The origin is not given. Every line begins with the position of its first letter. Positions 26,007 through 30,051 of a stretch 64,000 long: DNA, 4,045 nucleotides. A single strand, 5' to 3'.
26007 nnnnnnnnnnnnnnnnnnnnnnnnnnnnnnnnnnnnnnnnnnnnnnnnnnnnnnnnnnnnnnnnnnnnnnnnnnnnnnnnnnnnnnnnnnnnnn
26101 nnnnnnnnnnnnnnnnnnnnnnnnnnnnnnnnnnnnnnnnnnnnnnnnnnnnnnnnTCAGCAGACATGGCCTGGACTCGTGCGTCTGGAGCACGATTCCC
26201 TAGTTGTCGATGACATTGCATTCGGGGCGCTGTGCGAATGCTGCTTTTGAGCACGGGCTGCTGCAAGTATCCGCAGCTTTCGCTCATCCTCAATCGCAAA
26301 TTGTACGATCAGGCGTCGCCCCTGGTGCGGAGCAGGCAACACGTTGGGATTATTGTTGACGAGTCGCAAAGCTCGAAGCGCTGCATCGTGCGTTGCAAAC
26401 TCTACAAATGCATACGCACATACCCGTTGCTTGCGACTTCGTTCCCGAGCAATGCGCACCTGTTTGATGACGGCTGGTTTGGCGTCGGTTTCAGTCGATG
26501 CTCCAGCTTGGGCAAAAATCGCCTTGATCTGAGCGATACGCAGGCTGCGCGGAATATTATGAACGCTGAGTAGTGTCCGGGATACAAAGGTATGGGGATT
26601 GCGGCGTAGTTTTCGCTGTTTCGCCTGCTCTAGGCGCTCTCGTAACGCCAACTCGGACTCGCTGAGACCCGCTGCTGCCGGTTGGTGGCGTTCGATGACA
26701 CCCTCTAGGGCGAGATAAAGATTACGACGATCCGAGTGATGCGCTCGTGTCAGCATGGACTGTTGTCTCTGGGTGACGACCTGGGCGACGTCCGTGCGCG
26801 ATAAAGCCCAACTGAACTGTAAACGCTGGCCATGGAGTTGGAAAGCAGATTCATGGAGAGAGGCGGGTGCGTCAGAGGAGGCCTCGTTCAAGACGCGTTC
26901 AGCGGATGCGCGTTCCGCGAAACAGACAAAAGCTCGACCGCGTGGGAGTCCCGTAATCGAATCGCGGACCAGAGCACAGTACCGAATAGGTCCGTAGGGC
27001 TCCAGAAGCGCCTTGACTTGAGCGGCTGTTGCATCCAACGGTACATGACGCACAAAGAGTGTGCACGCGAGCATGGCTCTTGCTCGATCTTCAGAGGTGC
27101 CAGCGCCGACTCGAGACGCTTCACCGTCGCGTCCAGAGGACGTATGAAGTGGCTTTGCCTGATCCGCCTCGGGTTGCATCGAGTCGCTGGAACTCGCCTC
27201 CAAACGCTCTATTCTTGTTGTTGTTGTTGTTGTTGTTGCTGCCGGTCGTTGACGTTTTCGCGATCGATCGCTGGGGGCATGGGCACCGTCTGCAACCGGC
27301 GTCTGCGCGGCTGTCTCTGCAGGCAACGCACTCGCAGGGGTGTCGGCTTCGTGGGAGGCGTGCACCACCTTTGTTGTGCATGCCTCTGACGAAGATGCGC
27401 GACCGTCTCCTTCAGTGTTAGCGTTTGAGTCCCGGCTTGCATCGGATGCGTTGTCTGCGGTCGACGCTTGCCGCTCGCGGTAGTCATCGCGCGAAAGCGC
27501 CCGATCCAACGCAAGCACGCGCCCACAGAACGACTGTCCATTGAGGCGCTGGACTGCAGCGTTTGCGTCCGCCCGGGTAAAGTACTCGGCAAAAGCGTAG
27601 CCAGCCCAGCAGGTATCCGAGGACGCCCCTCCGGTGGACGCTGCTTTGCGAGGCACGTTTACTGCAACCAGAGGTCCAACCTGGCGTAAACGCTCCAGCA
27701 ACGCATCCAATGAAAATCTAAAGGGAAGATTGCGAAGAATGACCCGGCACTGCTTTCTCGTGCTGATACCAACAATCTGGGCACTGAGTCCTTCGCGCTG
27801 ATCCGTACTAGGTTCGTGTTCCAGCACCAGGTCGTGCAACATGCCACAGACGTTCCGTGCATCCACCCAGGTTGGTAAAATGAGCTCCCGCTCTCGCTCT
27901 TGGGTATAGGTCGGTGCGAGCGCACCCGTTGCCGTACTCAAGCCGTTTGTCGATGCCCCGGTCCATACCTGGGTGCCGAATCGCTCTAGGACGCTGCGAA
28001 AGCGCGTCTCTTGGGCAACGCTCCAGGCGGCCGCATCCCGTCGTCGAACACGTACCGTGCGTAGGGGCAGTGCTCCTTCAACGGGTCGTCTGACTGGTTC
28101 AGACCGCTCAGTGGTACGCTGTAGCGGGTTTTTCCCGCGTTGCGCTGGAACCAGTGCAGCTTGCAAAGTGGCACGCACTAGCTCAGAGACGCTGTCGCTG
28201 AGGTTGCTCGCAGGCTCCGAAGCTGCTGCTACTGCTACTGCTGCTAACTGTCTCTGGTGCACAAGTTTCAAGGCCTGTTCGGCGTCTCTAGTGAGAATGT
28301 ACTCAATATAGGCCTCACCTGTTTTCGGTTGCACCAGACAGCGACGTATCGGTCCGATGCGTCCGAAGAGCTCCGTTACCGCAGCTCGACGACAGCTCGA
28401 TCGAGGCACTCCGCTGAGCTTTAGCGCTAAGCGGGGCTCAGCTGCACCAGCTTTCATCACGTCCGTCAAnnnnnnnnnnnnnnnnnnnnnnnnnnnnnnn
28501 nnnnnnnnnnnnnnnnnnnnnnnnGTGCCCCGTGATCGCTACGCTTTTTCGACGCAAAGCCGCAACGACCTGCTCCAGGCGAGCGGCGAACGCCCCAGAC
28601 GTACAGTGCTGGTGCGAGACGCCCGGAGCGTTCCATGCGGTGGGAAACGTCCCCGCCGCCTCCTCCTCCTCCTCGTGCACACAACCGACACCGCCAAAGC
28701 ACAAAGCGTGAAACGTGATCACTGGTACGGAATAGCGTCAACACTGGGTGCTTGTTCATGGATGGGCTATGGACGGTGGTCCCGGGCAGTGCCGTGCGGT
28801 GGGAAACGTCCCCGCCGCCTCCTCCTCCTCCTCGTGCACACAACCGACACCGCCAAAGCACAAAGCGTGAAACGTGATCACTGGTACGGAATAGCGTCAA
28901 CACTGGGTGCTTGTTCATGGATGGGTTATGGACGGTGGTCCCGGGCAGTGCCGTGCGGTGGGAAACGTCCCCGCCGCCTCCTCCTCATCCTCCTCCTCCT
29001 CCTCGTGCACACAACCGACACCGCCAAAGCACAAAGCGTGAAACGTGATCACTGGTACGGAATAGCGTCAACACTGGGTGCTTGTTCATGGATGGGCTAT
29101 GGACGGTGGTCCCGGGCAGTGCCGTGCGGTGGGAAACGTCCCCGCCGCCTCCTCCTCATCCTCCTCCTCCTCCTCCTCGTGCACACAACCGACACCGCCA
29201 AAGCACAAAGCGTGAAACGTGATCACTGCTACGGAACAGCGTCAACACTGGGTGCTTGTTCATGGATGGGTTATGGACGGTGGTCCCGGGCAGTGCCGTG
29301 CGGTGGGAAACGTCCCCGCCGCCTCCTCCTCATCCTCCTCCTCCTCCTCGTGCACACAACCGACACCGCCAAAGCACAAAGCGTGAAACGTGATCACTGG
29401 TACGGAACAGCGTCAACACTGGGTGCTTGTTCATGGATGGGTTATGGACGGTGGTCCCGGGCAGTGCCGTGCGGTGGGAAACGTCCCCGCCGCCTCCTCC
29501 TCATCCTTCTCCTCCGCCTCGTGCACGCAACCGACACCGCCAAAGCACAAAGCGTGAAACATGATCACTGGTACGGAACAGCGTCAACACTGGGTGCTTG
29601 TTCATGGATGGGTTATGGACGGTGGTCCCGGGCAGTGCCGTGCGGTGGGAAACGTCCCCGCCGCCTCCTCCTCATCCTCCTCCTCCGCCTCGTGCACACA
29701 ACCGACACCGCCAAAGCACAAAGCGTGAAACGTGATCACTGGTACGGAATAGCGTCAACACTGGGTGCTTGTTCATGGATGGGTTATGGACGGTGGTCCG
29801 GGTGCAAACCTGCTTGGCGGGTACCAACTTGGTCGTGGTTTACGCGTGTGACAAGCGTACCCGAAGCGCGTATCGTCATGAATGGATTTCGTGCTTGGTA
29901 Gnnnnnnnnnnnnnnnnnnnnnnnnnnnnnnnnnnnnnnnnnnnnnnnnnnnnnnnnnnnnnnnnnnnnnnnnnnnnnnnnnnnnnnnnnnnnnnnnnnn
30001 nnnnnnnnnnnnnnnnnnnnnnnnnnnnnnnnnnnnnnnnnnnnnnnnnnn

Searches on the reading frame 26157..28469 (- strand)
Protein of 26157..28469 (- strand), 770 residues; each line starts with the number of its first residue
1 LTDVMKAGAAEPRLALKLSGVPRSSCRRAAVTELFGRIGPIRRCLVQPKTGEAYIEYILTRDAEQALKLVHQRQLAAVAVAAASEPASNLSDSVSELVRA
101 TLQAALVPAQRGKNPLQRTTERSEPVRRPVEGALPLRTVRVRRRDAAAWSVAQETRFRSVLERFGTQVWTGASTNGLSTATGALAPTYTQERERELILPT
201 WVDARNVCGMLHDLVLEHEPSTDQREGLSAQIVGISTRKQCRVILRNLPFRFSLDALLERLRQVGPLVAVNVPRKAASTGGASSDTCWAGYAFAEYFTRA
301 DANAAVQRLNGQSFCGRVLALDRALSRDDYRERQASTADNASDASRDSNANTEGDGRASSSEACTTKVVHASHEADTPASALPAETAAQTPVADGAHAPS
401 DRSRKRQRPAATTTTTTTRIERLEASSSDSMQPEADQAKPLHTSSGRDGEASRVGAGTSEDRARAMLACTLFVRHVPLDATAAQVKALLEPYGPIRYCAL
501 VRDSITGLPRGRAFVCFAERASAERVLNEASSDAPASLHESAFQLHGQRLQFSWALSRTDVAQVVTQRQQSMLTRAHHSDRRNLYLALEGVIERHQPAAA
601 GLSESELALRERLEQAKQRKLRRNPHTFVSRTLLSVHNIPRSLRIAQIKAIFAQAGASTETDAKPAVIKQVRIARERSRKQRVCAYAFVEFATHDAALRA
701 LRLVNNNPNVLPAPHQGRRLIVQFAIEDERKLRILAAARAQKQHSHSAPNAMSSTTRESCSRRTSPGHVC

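Call 39: search_protein_families(library=pfam, proteins=[window:26157-28469:-], max_evalue=0.00001)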
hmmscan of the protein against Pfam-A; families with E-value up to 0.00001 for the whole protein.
window:26157-28469:- (770 aa): 1 family
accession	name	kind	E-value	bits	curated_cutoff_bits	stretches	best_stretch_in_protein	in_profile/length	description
PF00076.28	RRM_1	-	4.4e-35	119.8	20.7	2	471-529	1-58/70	RNA recognition motif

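Call 53: search_solved_structures(query=window:26157-28469:-, max_evalue=0.00001)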
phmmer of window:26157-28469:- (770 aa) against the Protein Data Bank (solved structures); distinct sequences matched with E-value up to 0.00001: 16.
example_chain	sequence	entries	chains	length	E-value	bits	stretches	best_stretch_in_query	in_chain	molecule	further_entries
9qjc_B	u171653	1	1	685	5.2e-30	107.9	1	469-664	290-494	Nucleolar protein 4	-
4qqb_A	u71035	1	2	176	7.2e-12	48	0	469-528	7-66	Protein sex-lethal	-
1b7f_A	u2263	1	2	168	7.3e-12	48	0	470-528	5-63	PROTEIN (SXL-LETHAL PROTEIN)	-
3sxl_A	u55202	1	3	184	8.7e-12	47.7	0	469-528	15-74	PROTEIN (SEX-LETHAL)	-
1fxl_A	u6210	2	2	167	1.2e-10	43.9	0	470-529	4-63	PARANEOPLASTIC ENCEPHALOMYELITIS ANTIGEN HUD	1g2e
1fnx_H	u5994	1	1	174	1.7e-09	40.2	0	470-529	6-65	HU ANTIGEN C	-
4ed5_A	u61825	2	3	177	4.3e-08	35.5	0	466-536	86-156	ELAV-like protein 1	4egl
7z3x_A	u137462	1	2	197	1.1e-07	34.1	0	463-535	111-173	Poly(U)-binding-splicing factor PUF60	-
4lmz_A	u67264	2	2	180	1.8e-07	33.5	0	461-528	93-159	CUGBP Elav-like family member 2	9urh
2kxf_A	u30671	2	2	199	2.5e-07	33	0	463-535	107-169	Poly(U)-binding-splicing factor PUF60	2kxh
7q8a_A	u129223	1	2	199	3e-07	32.7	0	463-535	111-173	Poly(U)-binding-splicing factor PUF60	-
3uwt_A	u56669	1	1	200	3.3e-07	32.6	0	463-536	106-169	Poly(U)-binding-splicing factor PUF60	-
6q2i_A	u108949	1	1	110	5.6e-07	31.8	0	290-332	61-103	Cleavage stimulation factor subunit 2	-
1p1t_A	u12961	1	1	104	7.5e-07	31.4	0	290-333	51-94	Cleavage stimulation factor, 64 kDa subunit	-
6tze_A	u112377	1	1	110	3e-06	29.4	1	240-332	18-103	Cleavage stimulation factor subunit 2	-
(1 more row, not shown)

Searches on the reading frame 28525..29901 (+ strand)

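Call 39: search_protein_families(library=pfam, proteins=[window:28525-29901:+], max_evalue=0.00001)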
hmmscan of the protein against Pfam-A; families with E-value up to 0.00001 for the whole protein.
window:28525-29901:+ (458 aa): 0 families

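Call 49: search_protein_families(library=pfam, proteins=[window:28525-29901:+], max_evalue=0.5)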
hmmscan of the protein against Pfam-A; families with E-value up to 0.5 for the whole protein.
window:28525-29901:+ (458 aa): 5 families
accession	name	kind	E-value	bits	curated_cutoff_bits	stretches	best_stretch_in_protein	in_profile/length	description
PF21529.2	GLV1-2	-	1.7e-05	26.1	28.1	0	209-231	1-21/69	Gloven 1/2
PF04393.18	DUF535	-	0.00016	21.5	27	0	316-350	174-209/281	Protein of unknown function (DUF535)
PF13605.11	DUF4141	-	0.00034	20.4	30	0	212-230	3-21/53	Domain of unknown function (DUF4141)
PF03083.21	MtN3_slv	-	0.0031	17.9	23.7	0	69-83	39-53/87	Sugar efflux transporter for intercellular exchange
PF23732.1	PH_22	-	0.029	14.8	27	0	84-131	30-77/100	PH domain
